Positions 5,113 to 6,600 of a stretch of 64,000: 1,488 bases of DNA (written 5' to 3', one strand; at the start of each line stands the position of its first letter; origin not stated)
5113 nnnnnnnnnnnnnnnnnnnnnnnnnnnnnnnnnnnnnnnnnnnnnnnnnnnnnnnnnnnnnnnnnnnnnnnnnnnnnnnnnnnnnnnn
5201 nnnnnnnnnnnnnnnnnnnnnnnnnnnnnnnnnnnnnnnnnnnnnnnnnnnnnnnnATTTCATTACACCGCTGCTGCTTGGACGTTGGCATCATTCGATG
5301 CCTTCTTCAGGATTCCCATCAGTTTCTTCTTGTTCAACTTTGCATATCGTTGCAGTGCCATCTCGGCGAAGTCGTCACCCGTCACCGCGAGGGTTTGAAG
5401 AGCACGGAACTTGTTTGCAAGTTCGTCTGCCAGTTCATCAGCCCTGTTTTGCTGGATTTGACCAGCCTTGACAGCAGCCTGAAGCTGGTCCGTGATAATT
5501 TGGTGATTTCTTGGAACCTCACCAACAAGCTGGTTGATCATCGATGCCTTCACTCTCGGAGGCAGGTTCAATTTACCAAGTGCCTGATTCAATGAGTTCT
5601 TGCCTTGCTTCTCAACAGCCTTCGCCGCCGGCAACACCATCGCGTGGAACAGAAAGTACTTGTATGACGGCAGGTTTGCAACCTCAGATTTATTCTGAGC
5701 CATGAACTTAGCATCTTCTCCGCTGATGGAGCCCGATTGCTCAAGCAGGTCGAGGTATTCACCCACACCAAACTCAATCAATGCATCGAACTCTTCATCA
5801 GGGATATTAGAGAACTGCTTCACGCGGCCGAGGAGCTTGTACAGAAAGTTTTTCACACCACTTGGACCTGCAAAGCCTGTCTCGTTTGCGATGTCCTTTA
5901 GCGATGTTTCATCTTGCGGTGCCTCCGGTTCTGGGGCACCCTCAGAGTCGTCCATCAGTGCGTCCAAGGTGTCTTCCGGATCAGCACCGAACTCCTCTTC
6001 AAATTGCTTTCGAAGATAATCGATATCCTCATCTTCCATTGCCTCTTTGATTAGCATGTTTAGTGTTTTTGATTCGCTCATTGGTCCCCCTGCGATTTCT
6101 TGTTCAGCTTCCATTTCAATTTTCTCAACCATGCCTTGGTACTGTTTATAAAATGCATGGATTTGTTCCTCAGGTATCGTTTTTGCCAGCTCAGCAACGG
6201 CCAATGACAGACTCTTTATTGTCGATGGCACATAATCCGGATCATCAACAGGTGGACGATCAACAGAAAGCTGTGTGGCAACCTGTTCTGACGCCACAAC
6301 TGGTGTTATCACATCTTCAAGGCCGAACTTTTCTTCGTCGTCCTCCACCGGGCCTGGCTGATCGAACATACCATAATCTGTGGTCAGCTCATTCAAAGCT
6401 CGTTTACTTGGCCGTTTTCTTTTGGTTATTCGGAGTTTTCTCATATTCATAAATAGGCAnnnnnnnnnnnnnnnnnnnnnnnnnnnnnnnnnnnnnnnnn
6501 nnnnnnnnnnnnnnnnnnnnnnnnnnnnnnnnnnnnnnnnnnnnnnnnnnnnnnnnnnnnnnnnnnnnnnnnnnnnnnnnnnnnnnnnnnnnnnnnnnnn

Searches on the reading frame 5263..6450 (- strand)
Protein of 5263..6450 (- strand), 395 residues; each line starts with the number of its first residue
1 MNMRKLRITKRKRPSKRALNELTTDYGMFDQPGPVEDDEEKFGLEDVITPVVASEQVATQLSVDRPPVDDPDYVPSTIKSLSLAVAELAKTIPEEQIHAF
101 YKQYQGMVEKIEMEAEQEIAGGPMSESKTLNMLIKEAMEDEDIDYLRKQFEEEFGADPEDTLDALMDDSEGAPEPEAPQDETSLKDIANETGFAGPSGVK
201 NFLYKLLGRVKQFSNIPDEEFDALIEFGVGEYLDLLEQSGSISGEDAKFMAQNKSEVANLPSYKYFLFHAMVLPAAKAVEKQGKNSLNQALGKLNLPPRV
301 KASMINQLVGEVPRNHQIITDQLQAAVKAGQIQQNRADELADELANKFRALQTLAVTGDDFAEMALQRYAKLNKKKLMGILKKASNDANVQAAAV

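Call 41: search_protein_families(library=pfam, proteins=[window:5263-6450:-], max_evalue=0.01)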
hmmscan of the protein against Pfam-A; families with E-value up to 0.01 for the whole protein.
window:5263-6450:- (395 aa): 2 families
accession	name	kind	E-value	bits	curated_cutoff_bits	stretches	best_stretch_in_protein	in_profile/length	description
PF16842.11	RRM_occluded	-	0.0016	18.7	30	1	82-118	3-39/79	Occluded RNA-recognition motif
PF03477.21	ATP-cone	-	0.0067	17.4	25.8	0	312-372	11-70/88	ATP cone domain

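Call 69: find_encoding_contigs(protein=window:5263-6450:-, flank=10000, max_places=1)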
Protein window:5263-6450:- (395 aa): 12 contigs read that carry it; 1 place shown.
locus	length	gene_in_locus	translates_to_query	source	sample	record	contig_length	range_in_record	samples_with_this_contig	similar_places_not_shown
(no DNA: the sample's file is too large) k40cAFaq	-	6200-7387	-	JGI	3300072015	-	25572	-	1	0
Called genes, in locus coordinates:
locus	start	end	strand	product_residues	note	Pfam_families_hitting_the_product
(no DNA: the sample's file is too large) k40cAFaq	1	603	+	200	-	PF00265:TK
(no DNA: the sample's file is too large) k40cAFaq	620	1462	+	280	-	PF01368:DHH (faint), PF02272:DHHA1 (weak)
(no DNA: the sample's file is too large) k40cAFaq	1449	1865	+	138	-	PF00383:dCMP_cyt_deam_1, PF14437:MafB19-deam, PF14439:Bd3614-deam (weak)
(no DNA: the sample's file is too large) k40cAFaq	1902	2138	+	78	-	-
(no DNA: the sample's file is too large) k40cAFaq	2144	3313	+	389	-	-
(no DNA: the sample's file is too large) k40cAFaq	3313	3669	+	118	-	-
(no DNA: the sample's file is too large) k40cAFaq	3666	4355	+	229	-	PF02777:Sod_Fe_C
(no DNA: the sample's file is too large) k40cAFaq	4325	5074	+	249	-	-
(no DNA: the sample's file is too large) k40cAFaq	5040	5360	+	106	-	-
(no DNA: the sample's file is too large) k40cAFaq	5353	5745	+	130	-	-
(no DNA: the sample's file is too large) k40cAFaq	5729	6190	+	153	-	-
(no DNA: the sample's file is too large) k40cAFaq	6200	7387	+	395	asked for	-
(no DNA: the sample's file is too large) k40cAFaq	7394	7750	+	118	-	PF01329:Pterin_4a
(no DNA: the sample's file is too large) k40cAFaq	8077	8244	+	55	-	-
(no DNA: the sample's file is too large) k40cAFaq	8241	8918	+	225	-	-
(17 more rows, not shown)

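Call 71: search_protein_families(library=phrogs, proteins=[window:5263-6450:-], max_evalue=0.01)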
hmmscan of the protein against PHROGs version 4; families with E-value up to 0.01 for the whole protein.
window:5263-6450:- (395 aa): 0 families
